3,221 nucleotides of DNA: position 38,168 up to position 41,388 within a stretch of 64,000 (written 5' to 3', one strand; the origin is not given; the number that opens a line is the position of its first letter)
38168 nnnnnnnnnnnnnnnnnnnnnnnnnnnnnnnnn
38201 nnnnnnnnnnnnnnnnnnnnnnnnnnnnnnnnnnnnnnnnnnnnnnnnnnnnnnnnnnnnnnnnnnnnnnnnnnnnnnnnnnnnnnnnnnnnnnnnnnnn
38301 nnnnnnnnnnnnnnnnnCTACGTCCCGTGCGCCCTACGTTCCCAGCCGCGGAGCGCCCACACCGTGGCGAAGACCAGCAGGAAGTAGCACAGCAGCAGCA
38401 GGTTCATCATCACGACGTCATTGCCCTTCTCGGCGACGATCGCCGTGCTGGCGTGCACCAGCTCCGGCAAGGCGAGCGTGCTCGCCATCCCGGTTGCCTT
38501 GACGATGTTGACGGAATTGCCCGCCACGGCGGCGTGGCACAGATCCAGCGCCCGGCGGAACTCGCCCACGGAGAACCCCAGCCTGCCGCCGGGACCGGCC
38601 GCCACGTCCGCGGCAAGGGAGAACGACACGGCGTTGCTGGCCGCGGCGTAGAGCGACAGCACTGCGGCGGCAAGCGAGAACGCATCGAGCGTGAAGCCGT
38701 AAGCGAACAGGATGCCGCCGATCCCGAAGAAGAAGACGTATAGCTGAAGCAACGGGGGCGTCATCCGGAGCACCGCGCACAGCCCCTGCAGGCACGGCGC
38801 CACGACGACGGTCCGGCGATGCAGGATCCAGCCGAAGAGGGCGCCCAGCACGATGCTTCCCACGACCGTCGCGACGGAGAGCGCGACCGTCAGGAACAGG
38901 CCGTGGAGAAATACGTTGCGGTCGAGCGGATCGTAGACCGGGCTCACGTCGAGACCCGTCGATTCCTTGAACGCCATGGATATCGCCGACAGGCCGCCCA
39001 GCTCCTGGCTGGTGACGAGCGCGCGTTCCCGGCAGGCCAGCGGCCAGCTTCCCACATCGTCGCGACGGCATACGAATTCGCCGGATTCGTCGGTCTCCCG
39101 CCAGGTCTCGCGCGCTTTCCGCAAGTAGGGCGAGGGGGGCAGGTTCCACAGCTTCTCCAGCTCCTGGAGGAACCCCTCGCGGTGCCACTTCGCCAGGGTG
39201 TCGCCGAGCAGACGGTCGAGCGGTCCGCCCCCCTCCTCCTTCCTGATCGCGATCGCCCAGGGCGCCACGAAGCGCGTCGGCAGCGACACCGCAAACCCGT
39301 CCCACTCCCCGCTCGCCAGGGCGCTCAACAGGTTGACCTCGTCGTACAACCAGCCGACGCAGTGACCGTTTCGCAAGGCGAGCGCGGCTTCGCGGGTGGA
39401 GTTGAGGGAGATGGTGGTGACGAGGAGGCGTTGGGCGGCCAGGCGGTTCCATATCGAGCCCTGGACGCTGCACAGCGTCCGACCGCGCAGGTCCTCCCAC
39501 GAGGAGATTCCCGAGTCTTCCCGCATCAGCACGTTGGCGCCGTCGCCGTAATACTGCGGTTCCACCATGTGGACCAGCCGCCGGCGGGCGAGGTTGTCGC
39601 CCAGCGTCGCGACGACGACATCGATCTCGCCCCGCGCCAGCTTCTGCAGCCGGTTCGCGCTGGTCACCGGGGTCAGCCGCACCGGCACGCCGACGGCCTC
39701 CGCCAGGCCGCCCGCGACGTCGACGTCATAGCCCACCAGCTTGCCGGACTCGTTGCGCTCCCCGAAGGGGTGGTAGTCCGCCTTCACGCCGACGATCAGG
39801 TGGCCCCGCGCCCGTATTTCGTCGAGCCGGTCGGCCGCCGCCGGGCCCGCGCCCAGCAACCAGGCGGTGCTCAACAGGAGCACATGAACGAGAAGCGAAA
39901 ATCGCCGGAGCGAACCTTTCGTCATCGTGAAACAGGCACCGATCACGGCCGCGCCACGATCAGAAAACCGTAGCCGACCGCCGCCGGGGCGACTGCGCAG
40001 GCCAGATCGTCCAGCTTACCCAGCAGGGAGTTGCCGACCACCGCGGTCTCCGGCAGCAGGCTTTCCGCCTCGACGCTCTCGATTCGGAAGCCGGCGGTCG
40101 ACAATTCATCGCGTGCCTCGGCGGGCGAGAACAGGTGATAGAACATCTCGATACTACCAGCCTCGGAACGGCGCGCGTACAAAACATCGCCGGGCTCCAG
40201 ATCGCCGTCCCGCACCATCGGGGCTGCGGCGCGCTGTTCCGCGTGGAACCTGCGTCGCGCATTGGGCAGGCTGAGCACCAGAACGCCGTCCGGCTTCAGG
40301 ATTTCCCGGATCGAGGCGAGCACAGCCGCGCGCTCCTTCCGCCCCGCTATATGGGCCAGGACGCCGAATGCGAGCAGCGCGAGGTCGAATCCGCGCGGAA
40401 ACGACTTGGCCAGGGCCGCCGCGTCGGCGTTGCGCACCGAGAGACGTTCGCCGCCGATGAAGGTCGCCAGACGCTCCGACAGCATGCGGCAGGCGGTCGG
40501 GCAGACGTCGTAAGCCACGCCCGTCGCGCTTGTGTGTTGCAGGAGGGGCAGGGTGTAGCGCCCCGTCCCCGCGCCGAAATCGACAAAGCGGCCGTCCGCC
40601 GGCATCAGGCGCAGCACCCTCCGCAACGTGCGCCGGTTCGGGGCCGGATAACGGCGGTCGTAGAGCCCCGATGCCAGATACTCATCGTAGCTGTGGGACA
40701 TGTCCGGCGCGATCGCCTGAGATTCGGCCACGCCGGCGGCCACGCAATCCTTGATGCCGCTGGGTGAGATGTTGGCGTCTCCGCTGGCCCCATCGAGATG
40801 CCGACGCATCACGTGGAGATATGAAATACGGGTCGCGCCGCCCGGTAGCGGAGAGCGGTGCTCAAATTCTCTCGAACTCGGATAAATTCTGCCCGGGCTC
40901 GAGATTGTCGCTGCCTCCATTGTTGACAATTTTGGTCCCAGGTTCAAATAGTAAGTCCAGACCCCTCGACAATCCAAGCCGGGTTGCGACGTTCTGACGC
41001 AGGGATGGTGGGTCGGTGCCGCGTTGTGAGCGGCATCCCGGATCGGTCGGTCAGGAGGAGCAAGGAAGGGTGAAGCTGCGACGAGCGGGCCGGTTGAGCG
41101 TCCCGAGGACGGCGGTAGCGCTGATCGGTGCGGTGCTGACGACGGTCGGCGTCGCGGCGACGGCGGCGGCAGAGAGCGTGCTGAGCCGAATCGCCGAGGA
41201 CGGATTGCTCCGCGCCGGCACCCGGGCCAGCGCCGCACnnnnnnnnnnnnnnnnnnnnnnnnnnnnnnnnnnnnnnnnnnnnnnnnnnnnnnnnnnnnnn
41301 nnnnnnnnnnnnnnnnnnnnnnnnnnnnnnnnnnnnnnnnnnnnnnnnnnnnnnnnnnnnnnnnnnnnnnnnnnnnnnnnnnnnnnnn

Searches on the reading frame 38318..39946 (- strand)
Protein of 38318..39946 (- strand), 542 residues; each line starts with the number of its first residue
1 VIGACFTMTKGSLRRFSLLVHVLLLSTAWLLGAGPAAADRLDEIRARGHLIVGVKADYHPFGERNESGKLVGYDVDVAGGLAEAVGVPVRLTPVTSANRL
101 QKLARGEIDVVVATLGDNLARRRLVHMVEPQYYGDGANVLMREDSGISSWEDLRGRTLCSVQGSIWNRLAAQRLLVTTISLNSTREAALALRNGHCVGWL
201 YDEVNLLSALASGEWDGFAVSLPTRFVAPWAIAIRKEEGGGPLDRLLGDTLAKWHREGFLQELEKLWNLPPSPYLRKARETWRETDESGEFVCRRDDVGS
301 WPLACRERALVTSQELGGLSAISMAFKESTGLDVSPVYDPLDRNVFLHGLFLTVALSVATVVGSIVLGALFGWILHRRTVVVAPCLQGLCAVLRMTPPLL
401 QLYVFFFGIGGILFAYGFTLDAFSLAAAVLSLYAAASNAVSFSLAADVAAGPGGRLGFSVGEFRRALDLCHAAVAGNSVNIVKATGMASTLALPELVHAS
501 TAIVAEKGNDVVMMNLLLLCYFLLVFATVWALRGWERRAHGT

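Call 3: search_protein_families(library=pfam, proteins=[window:38318-39946:-], max_evalue=0.1)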
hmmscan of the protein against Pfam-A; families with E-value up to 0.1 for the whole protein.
window:38318-39946:- (542 aa): 2 families
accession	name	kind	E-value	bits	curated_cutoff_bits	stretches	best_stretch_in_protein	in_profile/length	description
PF00497.25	SBP_bac_3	-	5.4e-21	75.2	26.4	1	50-267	1-129/132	Bacterial extracellular solute-binding proteins, family 3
PF12974.12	Phosphonate-bd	-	0.00049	20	27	1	81-162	23-112/242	ABC transporter, phosphonate, periplasmic substrate-binding protein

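Call 4: search_protein_families(library=ncbifam, proteins=[window:38318-39946:-], max_evalue=0.1)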
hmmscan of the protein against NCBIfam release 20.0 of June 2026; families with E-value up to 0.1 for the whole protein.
window:38318-39946:- (542 aa): 20 families
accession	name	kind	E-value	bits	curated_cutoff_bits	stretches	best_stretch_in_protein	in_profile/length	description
TIGR01096.1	3A0103s03R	subfamily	1.1e-25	90.6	256.35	1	31-238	8-222/250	lysine/arginine/ornithine ABC transporter substrate-binding protein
NF008426.0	PRK11260.1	equivalog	6.9e-17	61.6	312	1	13-267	6-259/266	cystine ABC transporter substrate-binding protein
NF008885.0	PRK11917.1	equivalog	2.3e-14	53.6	373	1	18-164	8-157/259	bifunctional adhesin/ABC transporter aspartate/glutamate-binding protein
NF052427.1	StpK7MSMEG_1200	equivalog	4.4e-11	42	900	1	37-143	351-455/601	serine/threonine protein kinase StpK7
NF008063.0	PRK10797.1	subfamily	5.2e-11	42.2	375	1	22-208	12-211/302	glutamate/aspartate ABC transporter substrate-binding protein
NF041765.1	ArtJ_Ecoli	equivalog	1.8e-09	37.6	510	1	48-236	21-211/243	arginine ABC transporter substrate-binding protein ArtJ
TIGR01726.1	HEQRo_perm_3TM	subfamily_domain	2e-08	34.7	42.2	1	345-438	4-93/99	ABC transporter permease subunit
NF041764.1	ArtI_Ecoli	equivalog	2.6e-08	33.6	522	1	53-202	26-174/243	arginine ABC transporter substrate-binding protein ArtI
NF007029.0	PRK09495.1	equivalog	6.1e-08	32.7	303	1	47-170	24-146/248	glutamine ABC transporter substrate-binding protein GlnH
NF011583.0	PRK15007.1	subfamily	1.7e-07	30.9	358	1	53-199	26-171/243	arginine ABC transporter substrate-binding protein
NF008112.0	PRK10859.1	equivalog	1.1e-06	27.4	354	1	31-167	26-162/483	membrane-bound lytic murein transglycosylase MltF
NF011965.0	PRK15437.1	equivalog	1.5e-05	24.7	459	1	49-167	27-145/260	histidine ABC transporter substrate-binding protein HisJ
NF011680.0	PRK15100.1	equivalog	0.00014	21.8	300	1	346-529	15-202/222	cystine ABC transporter permease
TIGR03003.1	ectoine_ehuD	equivalog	0.00022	21.2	205.2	1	346-437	13-100/212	ectoine/hydroxyectoine ABC transporter permease subunit EhuD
TIGR03004.1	ectoine_ehuC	equivalog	0.0003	20.7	196.95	1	466-538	133-205/214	ectoine/hydroxyectoine ABC transporter permease subunit EhuC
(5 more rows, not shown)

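Call 12: search_solved_structures(query=window:38318-39946:-, max_evalue=1, show_alignments=3)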
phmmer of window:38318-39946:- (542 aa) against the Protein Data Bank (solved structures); distinct sequences matched with E-value up to 1: 97 (the best 60 are shown).
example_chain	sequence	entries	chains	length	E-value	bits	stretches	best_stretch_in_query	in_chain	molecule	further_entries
6svf_A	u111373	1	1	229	6.4e-19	70.9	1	41-239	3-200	Amino acid ABC transporter, periplasmic amino acid-binding protein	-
6ggp_A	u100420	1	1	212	9.7e-19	70.3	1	41-238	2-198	Amino acid ABC transporter, periplasmic amino acid-binding protein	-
6ggv_A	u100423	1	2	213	9.7e-19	70.3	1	41-238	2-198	Amino acid ABC transporter, periplasmic amino acid-binding protein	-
4prs_A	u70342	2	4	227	1e-18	70.3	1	41-238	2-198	ABC-type transporter, periplasmic subunit family 3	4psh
4zv1_A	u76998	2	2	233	1.1e-18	70.1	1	46-267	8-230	AncQR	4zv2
6q3u_A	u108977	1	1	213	6.6e-18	67.6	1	41-238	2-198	Amino acid ABC transporter, periplasmic amino acid-binding protein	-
4ymx_A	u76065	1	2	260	8.7e-18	67.2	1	19-201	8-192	ABC-type amino acid transport system, periplasmic component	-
5t0w_A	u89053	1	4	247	2.2e-16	62.6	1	37-176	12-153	AncCDT-1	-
5tuj_C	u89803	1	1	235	3.6e-16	61.9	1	37-176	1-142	Ancestral protein CDT-Anc1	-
6h1u_A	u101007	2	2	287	1.4e-15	59.9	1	38-268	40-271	Probable glutamine-binding lipoprotein GlnH (GLNBP)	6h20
6h2t_A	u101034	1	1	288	1.5e-15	59.8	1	38-268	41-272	Probable glutamine-binding lipoprotein GlnH (GLNBP)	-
3k4u_A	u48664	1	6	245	2e-15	59.4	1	46-280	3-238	BINDING COMPONENT OF ABC TRANSPORTER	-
6h30_A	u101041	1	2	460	1.9e-14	56.1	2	55-238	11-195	Glutamine ABC transporter permease and substrate binding protein protein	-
6y16_A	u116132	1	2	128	4.3e-14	55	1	41-137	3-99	Amino acid ABC transporter, periplasmic amino acid-binding protein,Amino acid ABC transpor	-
6gpc_A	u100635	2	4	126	4.7e-14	54.9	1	41-137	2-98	Amino acid ABC transporter, periplasmic amino acid-binding protein,Amino acid ABC transpor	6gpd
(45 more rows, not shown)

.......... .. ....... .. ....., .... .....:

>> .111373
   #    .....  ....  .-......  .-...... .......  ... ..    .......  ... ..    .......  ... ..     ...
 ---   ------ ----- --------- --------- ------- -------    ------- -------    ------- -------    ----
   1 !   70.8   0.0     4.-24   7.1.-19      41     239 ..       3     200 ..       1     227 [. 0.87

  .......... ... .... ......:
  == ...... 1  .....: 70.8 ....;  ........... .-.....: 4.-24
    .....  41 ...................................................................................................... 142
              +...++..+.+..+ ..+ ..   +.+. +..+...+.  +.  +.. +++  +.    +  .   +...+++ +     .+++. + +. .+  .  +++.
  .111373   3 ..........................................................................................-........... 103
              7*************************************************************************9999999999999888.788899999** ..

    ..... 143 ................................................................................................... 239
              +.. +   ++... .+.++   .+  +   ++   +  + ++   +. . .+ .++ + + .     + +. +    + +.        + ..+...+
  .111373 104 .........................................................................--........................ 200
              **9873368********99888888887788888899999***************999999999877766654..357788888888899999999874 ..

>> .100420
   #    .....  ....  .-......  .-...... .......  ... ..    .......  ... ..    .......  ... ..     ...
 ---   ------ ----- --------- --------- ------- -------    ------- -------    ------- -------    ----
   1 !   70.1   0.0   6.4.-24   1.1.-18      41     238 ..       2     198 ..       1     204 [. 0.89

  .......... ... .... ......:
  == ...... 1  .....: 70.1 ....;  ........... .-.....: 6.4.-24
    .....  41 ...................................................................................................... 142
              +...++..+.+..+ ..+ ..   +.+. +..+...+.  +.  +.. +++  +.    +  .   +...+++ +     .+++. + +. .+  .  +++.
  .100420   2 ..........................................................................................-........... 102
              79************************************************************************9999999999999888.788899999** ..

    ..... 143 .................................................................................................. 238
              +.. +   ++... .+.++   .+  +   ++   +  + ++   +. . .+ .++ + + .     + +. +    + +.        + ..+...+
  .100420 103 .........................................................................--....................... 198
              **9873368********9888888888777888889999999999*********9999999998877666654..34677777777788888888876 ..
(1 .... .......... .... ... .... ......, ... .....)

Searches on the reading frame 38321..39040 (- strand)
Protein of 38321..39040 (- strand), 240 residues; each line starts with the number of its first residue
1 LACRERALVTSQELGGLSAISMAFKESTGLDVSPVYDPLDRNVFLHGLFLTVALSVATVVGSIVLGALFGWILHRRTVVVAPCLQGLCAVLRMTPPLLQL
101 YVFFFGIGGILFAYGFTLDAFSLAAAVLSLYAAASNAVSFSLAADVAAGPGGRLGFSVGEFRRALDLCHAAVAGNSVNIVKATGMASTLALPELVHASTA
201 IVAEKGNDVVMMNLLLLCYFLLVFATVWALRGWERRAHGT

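Call 15: search_solved_structures(query=window:38321-39040:-, max_evalue=10, show_alignments=3)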
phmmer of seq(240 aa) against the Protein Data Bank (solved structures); distinct sequences matched with E-value up to 10: 1.
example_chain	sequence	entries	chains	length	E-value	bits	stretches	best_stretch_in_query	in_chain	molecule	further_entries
4yms_D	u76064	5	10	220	0.017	17.9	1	43-195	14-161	ABC-type amino acid transport system, permease component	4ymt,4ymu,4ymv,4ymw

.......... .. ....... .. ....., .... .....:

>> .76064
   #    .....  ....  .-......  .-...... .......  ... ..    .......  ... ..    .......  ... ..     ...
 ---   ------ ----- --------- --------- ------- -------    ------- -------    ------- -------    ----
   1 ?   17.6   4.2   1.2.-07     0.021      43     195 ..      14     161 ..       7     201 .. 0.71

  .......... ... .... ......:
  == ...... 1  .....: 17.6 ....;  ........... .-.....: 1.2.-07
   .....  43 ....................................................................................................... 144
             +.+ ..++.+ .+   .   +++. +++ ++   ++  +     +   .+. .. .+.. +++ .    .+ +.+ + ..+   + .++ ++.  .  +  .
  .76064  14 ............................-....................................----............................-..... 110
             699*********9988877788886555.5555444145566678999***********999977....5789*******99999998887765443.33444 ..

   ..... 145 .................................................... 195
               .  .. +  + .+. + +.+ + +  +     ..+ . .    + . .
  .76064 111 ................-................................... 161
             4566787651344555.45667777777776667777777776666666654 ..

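Call 37: search_solved_structures(query=A3, max_evalue=1, show_alignments=2)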
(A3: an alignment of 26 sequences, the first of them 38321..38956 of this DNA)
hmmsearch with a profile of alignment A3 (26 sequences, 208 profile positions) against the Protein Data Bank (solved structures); distinct sequences matched with E-value up to 1: 3.
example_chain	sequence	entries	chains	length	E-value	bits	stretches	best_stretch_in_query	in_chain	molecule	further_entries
4yms_D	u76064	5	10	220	1.9e-06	30.9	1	15-208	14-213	ABC-type amino acid transport system, permease component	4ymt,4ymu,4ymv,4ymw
6s3r_G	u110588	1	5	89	0.1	15.5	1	14-74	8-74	Flagellar biosynthetic protein FliQ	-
8s83_C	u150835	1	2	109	0.67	12.8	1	138-180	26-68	S-layer protein sap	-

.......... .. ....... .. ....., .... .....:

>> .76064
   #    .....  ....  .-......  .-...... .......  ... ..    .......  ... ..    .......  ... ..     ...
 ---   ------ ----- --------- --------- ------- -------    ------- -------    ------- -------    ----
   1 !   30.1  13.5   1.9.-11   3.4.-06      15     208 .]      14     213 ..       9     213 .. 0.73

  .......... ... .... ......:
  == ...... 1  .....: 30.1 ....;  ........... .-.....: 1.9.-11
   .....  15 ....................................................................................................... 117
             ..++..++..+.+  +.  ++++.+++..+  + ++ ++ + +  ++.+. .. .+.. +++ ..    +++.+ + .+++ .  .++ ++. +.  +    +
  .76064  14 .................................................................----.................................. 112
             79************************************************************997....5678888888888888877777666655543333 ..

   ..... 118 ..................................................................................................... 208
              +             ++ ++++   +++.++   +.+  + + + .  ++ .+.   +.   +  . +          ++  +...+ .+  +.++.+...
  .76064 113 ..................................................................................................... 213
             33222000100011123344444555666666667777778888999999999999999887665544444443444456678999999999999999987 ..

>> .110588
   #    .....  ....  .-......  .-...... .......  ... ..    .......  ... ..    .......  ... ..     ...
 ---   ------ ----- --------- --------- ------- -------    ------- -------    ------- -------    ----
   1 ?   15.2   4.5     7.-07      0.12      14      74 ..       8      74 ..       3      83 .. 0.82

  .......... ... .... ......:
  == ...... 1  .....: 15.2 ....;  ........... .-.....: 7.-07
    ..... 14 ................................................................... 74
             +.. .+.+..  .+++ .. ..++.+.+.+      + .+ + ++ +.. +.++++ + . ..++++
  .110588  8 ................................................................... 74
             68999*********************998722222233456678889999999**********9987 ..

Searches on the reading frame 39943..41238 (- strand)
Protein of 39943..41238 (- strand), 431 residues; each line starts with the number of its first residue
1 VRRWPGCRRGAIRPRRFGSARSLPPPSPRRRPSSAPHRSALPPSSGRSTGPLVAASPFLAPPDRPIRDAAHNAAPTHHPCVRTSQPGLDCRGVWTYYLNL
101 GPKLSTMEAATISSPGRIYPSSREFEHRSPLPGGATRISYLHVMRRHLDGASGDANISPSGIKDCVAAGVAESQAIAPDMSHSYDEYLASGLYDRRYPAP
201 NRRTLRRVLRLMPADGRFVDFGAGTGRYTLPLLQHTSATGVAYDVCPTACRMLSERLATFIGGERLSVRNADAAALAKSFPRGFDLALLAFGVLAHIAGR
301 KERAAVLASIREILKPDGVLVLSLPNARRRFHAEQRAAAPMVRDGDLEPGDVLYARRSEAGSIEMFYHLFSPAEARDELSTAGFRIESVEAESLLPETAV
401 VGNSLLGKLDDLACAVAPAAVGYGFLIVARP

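Call 3: search_protein_families(library=pfam, proteins=[window:39943-41238:-], max_evalue=0.1)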
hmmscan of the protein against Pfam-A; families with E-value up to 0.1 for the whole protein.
window:39943-41238:- (431 aa): 7 families
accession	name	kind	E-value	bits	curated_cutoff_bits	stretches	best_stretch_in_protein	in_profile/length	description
PF08242.18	Methyltransf_12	-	2.3e-11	44.7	30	1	219-320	1-98/98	Methyltransferase domain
PF13489.12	Methyltransf_23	-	3.5e-11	43.5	27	1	193-388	1-163/164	Methyltransferase domain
PF13649.12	Methyltransf_25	-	1.2e-10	42.3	27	1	219-318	2-97/97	Methyltransferase domain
PF08241.18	Methyltransf_11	-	9.9e-09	36.2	21.2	1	219-322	1-95/95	Methyltransferase domain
PF13847.12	Methyltransf_31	-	8.6e-06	25.9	27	1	217-337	6-124/145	Methyltransferase domain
PF01728.25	FtsJ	-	0.021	15.2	24.1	1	213-288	20-96/181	FtsJ-like methyltransferase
PF01209.24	Ubie_methyltran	-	0.049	13.4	20.1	1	217-321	50-150/233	ubiE/COQ5 methyltransferase family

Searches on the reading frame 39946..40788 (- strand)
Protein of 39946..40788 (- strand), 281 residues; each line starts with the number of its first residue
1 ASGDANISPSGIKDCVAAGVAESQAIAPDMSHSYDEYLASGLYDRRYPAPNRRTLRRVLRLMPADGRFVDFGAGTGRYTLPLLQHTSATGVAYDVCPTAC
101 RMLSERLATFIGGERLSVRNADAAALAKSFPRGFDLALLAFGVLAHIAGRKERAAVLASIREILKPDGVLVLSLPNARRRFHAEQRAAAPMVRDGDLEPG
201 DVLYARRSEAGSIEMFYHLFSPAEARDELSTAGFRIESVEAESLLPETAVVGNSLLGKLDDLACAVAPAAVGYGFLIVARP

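Call 51: search_protein_families(library=ncbifam, proteins=[window:39946-40788:-], max_evalue=0.01)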
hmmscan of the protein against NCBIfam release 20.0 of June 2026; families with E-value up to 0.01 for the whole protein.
window:39946-40788:- (281 aa): 10 families
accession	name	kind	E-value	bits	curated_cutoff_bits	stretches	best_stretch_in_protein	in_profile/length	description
NF041820.1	daptide_MTase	equivalog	5.8e-12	45.6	175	1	56-181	27-151/243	daptide-type RiPP biosynthesis methyltransferase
NF043040.1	corrin_prot_MT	hypoth_equivalog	1.8e-08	34.1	180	1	56-172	32-147/216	corrinoid protein-associated methyltransferase CpaM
NF045667.1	MTase_DVU1556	equivalog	2.2e-05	24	155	1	63-246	21-172/213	DVU_1556 family methyltransferase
TIGR02469.1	CbiT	equivalog_domain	8.8e-05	22.8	78.3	1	58-173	14-121/124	precorrin-6Y C5,15-methyltransferase (decarboxylating) subunit CbiT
TIGR04543.1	ketoArg_3Met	equivalog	0.00016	20.9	425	1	65-165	150-251/336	2-ketoarginine methyltransferase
TIGR01934.1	MenG_MenH_UbiE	subfamily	0.00019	20.8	158.35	1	64-172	39-141/223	ubiquinone/menaquinone biosynthesis methyltransferase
NF000069.1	16S_rRNA_Rmt_E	exception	0.00081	18.8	525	1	65-139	116-187/273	RmtE family 16S rRNA (guanine(1405)-N(7))-methyltransferase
TIGR00452.1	TIGR00452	equivalog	0.0019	17.1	275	1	67-172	120-219/316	tRNA 5-methoxyuridine(34)/uridine 5-oxyacetic acid(34) synthase CmoB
TIGR02072.1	BioC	equivalog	0.003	17.4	184.95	1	66-174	36-134/244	malonyl-ACP O-methyltransferase BioC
NF053543.1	FlxJ_fam_MTase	equivalog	0.0077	15.2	560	1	67-138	180-251/352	FlxJ family methyltransferase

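Call 52: search_solved_structures(query=window:39946-40788:-, max_evalue=0.001)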
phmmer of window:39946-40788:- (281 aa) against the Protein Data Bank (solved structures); distinct sequences matched with E-value up to 0.001: 1.
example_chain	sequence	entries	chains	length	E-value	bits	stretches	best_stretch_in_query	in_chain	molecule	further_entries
3g2m_A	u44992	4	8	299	0.00066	22.6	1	34-177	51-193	PCZA361.24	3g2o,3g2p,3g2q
